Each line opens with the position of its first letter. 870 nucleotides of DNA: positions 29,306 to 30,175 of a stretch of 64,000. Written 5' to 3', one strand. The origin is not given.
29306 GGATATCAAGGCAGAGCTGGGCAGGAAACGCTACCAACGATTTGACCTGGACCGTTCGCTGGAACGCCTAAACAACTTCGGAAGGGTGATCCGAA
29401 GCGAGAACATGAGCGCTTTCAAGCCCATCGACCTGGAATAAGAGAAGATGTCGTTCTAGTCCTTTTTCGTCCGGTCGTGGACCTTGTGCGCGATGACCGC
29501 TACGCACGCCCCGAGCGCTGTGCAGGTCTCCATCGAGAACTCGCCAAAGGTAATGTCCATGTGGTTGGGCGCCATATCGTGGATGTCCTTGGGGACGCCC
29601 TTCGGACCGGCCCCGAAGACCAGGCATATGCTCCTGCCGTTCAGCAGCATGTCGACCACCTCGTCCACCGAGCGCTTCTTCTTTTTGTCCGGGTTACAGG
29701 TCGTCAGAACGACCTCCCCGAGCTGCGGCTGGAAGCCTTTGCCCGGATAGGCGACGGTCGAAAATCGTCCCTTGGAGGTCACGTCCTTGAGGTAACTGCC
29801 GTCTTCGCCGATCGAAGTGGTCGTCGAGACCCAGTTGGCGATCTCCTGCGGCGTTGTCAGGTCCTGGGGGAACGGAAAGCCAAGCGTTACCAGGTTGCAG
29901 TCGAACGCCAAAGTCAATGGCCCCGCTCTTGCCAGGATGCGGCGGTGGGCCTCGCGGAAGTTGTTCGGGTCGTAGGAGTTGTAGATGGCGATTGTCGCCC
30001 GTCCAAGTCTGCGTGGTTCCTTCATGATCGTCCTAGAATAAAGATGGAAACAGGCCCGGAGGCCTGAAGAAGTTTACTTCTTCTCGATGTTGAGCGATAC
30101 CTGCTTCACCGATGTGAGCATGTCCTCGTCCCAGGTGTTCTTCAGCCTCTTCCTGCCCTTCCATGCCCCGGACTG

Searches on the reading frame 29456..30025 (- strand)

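Call 25: search_protein_families(library=pfam, proteins=[window:29456-30025:-], max_evalue=0.01)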
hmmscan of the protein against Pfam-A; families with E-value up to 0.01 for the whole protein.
window:29456-30025:- (189 aa): 1 family
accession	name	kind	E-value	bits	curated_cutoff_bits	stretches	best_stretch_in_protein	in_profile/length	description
PF04407.17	DUF531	-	1.3e-61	208.1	25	1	10-179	2-168/170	Protein of unknown function (DUF531)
